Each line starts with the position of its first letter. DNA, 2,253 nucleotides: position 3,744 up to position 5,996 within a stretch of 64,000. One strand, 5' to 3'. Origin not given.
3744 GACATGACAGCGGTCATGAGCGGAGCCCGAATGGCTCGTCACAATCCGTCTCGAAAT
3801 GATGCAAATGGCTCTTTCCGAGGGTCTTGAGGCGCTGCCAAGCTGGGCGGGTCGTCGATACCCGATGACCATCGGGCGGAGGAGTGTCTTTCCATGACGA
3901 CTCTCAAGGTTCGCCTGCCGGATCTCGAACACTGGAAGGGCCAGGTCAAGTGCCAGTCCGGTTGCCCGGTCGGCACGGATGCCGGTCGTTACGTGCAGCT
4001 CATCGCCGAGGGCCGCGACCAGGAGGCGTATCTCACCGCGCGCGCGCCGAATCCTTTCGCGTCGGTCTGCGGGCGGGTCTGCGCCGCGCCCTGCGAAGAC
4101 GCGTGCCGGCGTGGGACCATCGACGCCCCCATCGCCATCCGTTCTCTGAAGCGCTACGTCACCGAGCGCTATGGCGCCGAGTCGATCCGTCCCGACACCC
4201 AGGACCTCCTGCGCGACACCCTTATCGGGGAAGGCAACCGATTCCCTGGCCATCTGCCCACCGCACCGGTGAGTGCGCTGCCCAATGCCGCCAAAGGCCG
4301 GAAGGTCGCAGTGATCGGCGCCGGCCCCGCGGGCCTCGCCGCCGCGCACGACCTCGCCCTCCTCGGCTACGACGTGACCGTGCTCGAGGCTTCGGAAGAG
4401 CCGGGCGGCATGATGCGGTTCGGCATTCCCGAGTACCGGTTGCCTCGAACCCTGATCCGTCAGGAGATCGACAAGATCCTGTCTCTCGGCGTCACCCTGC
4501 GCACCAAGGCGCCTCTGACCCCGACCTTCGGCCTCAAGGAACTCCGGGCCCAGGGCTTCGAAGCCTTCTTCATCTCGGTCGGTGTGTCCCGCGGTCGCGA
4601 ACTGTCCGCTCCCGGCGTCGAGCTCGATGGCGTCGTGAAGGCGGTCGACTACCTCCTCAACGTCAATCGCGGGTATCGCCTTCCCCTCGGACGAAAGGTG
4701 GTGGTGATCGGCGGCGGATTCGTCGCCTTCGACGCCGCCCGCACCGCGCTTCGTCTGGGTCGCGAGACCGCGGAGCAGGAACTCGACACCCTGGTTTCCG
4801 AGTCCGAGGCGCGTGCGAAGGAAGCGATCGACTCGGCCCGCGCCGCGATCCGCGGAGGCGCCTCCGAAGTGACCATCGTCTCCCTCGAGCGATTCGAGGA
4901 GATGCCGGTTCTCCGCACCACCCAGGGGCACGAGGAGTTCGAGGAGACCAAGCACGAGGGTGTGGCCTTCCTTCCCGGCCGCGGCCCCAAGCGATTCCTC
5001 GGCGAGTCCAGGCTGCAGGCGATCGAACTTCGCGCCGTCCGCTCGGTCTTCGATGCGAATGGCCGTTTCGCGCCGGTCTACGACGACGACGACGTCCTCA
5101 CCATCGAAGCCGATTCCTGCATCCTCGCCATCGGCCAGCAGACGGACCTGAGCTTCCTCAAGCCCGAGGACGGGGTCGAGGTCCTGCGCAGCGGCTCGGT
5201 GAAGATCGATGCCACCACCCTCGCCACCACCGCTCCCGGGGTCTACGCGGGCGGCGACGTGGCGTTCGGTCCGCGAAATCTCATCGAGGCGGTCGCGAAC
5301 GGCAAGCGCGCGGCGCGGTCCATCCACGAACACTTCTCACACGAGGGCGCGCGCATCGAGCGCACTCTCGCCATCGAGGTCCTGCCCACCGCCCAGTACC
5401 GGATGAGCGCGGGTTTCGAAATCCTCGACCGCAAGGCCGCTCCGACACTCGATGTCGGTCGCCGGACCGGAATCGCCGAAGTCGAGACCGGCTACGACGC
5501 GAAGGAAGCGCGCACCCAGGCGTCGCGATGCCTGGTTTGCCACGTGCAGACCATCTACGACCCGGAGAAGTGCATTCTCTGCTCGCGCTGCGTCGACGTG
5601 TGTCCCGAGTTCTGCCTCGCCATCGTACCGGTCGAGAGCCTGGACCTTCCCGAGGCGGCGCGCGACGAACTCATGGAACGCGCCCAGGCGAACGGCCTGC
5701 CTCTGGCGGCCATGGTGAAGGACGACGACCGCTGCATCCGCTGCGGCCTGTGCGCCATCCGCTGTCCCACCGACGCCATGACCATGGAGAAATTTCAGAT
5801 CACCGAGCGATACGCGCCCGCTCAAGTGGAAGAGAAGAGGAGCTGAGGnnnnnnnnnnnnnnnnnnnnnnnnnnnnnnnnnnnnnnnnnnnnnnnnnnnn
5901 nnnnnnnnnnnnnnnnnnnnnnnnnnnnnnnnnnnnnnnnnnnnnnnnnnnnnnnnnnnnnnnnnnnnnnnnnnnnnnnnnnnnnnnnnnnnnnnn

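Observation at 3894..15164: Clade-II-type nos locus whose dedicated Rieske/cytochrome b complex is operonically joined to a GltD-like NAD(P)H/FAD/FeS oxidoreductase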

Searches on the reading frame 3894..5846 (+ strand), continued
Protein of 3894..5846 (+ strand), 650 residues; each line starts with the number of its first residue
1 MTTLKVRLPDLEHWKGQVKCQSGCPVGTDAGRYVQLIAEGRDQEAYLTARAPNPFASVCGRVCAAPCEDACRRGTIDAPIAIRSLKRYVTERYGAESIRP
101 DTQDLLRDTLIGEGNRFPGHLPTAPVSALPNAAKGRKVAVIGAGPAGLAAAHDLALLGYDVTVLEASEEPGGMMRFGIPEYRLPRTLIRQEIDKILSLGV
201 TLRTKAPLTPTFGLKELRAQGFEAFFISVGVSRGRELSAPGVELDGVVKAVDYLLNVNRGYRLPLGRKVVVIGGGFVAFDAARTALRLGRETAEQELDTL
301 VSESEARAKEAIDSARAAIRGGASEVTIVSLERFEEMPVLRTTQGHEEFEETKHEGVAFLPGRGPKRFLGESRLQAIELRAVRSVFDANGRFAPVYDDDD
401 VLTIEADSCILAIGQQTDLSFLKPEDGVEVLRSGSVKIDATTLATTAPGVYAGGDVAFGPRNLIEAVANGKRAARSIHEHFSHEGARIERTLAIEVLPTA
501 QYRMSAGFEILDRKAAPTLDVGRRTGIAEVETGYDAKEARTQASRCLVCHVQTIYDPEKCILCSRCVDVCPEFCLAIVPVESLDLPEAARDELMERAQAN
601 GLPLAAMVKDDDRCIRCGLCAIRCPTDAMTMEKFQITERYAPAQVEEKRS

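Call 76: fold_search(model_id=the predicted structure, library=pdb)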
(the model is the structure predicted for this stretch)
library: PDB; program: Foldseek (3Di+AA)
matches with E <= 10: 1987; with E <= 0.001: 703
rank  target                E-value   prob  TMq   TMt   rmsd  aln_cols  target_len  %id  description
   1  9bov_A                8.0e-43  1.00  0.63  0.36   8.7       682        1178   30  Structure of electron bifurcating Nfn-ABC complexed with NAD from Caldicellulosiruptor saccharolyticus (released 2025-03-05)
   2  9n5u_A                1.6e-42  1.00  0.63  0.44   9.2       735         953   26  Structure of the Thermococcus sibiricus NfnABC complex (released 2025-05-07)
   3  8oh5_C                5.8e-41  1.00  0.63  0.36   9.7       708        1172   26  Cryo-EM structure of the electron bifurcating transhydrogenase StnABC complex from Sporomusa Ovata (state 2) (released 2023-09-13)
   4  9n5v_A                2.1e-40  1.00  0.63  0.44   8.6       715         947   26  Structure of the NAD(H)-bound Thermococcus sibiricus NfnABC complex (released 2025-05-07)
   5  5jca_L                3.6e-35  1.00  0.57  0.78   6.2       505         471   32  NADP(H) bound NADH-dependent Ferredoxin:NADP Oxidoreductase (NfnI) from Pyrococcus furiosus (released 2017-04-12)
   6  5jfc_L                3.4e-34  1.00  0.57  0.79   5.8       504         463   31  NADH-dependent Ferredoxin:NADP Oxidoreductase (NfnI) from Pyrococcus furiosus (released 2017-04-12)
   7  4ylf_B                1.5e-33  1.00  0.56  0.77   7.5       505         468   31  Insights into flavin-based electron bifurcation via the NADH-dependent reduced ferredoxin-NADP oxidoreductase structur (released 2015-07-08)
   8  5vj7_A                4.3e-32  1.00  0.57  0.79   7.3       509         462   30  Ferredoxin NADP Oxidoreductase (Xfn) (released 2017-07-19)
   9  1gth_B                2.8e-30  1.00  0.55  0.36  10.2       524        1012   23  DIHYDROPYRIMIDINE DEHYDROGENASE (DPD) FROM PIG, TERNARY COMPLEX WITH NADPH AND 5-IODOURACIL (released 2002-04-11)
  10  6s6s_E                3.2e-30  1.00  0.55  0.75   7.1       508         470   26  Structure of Azospirillum brasilense Glutamate Synthase in a4b4 oligomeric state. (released 2019-09-11)
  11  1gth_C                3.9e-30  1.00  0.54  0.35  10.3       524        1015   24  DIHYDROPYRIMIDINE DEHYDROGENASE (DPD) FROM PIG, TERNARY COMPLEX WITH NADPH AND 5-IODOURACIL (released 2002-04-11)
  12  1gt8_B                4.2e-30  1.00  0.54  0.35  10.4       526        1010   23  DIHYDROPYRIMIDINE DEHYDROGENASE (DPD) FROM PIG, TERNARY COMPLEX WITH NADPH AND URACIL-4-ACETIC ACID (released 2002-04-11)
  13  1h7w_B                5.2e-30  1.00  0.55  0.36   9.9       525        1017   24  Dihydropyrimidine dehydrogenase (DPD) from pig (released 2001-02-23)
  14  7ljt_B                6.8e-30  1.00  0.55  0.36   9.9       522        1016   24  Porcine Dihydropyrimidine Dehydrogenase (DPD) soaked with 5-Ethynyluracil (5EU), NADPH - 20 minutes (released 2021-04-07)
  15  1gt8_A                7.6e-30  1.00  0.54  0.35  10.2       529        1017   24  DIHYDROPYRIMIDINE DEHYDROGENASE (DPD) FROM PIG, TERNARY COMPLEX WITH NADPH AND URACIL-4-ACETIC ACID (released 2002-04-11)
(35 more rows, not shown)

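Call 82: find_encoding_contigs(protein=P0002, flank=10000, max_places=1)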
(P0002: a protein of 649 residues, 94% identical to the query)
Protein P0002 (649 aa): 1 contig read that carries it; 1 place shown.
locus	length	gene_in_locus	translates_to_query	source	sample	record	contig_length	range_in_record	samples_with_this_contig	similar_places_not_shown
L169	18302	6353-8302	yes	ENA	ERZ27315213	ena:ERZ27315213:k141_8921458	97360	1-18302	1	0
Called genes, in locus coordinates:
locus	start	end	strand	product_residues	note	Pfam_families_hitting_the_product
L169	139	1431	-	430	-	PF04055:Radical_SAM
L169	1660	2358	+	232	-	PF10006:DUF2249, PF01814:Hemerythrin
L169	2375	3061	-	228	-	PF00027:cNMP_binding, PF13545:HTH_Crp_2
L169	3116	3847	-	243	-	PF04405:ScdA_N, PF01814:Hemerythrin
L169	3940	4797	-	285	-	-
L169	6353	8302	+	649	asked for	PF14691:Fer4_20, PF01266:DAO, PF07992:Pyr_redox_2, PF13450:NAD_binding_8, PF12838:Fer4_7, PF13187:Fer4_9 (weak), PF13534:Fer4_17 (weak), PF00037:Fer4 (weak), +8 more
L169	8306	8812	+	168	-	PF00355:Rieske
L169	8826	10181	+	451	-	PF00033:Cytochrome_B, PF13631:Cytochrom_B_N_2, PF00032:Cytochrom_B_C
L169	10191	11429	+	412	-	PF22113:Mtrc-MtrF_II-IV_dom (faint), PF13442:Cytochrome_CBB3 (faint), PF14522:Cytochrome_C7 (faint), PF14537:Cytochrom_c3_2 (faint), PF00034:Cytochrom_C (weak), PF02433:FixO (weak)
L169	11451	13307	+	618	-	PF18764:nos_propeller, PF13473:Cupredoxin_1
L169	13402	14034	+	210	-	-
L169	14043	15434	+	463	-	PF13229:Beta_helix, PF05048:NosD, PF13229:Beta_helix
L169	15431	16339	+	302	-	PF02463:SMC_N (faint), PF00005:ABC_tran, PF13304:AAA_21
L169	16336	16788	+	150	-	-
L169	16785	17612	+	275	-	PF12679:ABC2_membrane_2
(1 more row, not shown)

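Call 83: find_encoding_contigs(protein=P0024, flank=10000, max_places=1)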
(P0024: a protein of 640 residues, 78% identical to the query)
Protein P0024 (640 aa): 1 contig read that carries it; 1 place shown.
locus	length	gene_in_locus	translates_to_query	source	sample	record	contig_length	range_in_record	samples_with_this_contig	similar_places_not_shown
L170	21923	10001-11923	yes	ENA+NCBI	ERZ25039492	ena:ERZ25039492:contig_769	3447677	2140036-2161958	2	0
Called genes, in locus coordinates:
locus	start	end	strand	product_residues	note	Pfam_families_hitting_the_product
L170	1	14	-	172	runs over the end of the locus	PF00265:TK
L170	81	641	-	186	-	PF08207:EFP_N, PF01132:EFP, PF09285:Elong-fact-P_C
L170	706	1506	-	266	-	-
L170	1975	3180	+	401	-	PF14559:TPR_19 (weak)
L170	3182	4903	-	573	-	PF01343:Peptidase_S49, PF25145:NfeD1b_N (faint), PF01343:Peptidase_S49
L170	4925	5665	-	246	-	PF09976:TPR_21 (weak), PF07719:TPR_2 (faint), PF13174:TPR_6 (faint)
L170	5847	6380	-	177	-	PF00156:Pribosyltran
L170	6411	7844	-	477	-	PF03486:HI0933_like, PF22780:HI0933_like_1st, PF00708:Acylphosphatase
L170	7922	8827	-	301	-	PF13407:Peripla_BP_4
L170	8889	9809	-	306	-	PF03976:PPK2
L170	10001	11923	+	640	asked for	PF12797:Fer4_2 (faint), PF13187:Fer4_9 (faint), PF14691:Fer4_20, PF01266:DAO (weak), PF07992:Pyr_redox_2, PF13450:NAD_binding_8, PF12838:Fer4_7, PF00037:Fer4 (weak), +6 more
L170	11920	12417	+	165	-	PF00355:Rieske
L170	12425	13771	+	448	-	PF00033:Cytochrome_B, PF13631:Cytochrom_B_N_2, PF00032:Cytochrom_B_C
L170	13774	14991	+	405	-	PF13442:Cytochrome_CBB3 (faint), PF14522:Cytochrome_C7 (faint), PF02433:FixO (faint), PF00034:Cytochrom_C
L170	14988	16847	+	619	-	PF18764:nos_propeller, PF13473:Cupredoxin_1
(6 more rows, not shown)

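Call 85: find_encoding_contigs(protein=P0193, flank=7000, max_places=1)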
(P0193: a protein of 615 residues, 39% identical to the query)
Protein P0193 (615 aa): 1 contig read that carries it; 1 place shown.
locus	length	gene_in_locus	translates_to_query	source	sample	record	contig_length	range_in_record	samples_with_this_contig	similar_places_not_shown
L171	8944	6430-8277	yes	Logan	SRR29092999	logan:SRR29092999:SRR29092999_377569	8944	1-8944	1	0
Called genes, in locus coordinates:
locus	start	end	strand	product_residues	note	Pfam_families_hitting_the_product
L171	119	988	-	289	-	PF00294:PfkB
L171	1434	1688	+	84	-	-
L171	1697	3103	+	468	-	PF00072:Response_reg, PF00158:Sigma54_activat, PF14532:Sigma54_activ_2, PF00004:AAA (weak), PF07728:AAA_5, PF25601:AAA_lid_14, PF02954:HTH_8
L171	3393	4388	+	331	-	-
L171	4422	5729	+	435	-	-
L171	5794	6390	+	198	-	PF13473:Cupredoxin_1 (weak), PF09430:EMC7_beta-sandw (faint), PF00127:Copper-bind (weak), PF13620:CarboxypepD_reg (weak)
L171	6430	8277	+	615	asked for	PF14691:Fer4_20, PF01946:Thi4 (weak), PF01266:DAO (weak), PF07992:Pyr_redox_2, PF13450:NAD_binding_8 (weak), PF12838:Fer4_7, PF13187:Fer4_9 (weak), PF00037:Fer4 (weak), +5 more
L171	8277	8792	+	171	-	PF00355:Rieske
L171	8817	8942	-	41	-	?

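Call 86: find_encoding_contigs(protein=P0222, flank=7000, max_places=1)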
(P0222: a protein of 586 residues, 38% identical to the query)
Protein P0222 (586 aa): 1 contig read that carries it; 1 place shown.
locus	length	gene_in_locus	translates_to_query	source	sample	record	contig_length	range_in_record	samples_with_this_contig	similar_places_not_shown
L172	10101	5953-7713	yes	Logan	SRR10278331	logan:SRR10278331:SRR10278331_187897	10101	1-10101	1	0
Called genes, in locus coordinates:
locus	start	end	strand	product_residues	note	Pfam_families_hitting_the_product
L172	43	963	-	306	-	PF00248:Aldo_ket_red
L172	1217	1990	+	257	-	PF12740:PETase (weak), PF01738:DLH, PF12146:Hydrolase_4 (faint), PF00326:Peptidase_S9 (weak)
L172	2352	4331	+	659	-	-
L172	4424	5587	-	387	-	PF00483:NTP_transferase, PF12804:NTP_transf_3, PF00132:Hexapep (weak), PF25084:LbH_EIF2B, PF25087:GMPPB_C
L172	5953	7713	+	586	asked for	PF14691:Fer4_20, PF00890:FAD_binding_2 (weak), PF01266:DAO, PF13450:NAD_binding_8, PF07992:Pyr_redox_2 (weak), PF00037:Fer4 (weak), PF12838:Fer4_7, PF13187:Fer4_9 (weak), +6 more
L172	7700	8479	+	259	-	PF00033:Cytochrome_B, PF13631:Cytochrom_B_N_2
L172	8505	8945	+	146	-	-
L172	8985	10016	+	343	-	PF08240:ADH_N, PF00107:ADH_zinc_N, PF13602:ADH_zinc_N_2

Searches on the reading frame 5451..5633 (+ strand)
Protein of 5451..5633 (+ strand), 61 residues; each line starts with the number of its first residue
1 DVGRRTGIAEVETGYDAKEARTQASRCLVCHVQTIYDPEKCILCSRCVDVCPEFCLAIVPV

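Call 78: search_protein_families(library=pfam, proteins=[window:5451-5633:+], max_evalue=0.1)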
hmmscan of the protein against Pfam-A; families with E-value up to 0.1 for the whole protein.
seq(61 aa): 10 families
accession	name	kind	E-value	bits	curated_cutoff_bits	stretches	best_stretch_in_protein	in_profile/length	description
PF00037.32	Fer4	-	1.7e-06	28.1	21.1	1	35-53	2-20/24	4Fe-4S binding domain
PF12797.12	Fer4_2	-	2.4e-06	27.6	24.5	1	35-53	4-22/22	4Fe-4S binding domain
PF12837.12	Fer4_6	-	9.4e-06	25.8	25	1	36-53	4-21/24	4Fe-4S binding domain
PF13237.11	Fer4_10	-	0.00012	22.4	25.5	1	35-53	3-21/53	4Fe-4S dicluster domain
PF12838.12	Fer4_7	-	0.00024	21.9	27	2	40-59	1-20/52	4Fe-4S dicluster domain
PF12800.12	Fer4_4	-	0.00087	19.9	24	1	38-52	1-15/17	4Fe-4S binding domain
PF14691.11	Fer4_20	-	0.001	19.3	25.8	1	6-33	3-30/113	Dihydroprymidine dehydrogenase domain II, 4Fe-4S cluster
PF13187.11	Fer4_9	-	0.012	16.1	27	1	25-53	34-49/52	4Fe-4S dicluster domain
PF13459.11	Fer4_15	-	0.031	15.4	22.4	1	36-54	3-21/66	4Fe-4S single cluster domain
PF14697.11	Fer4_21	-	0.098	13.2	35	0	36-56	36-57/59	4Fe-4S dicluster domain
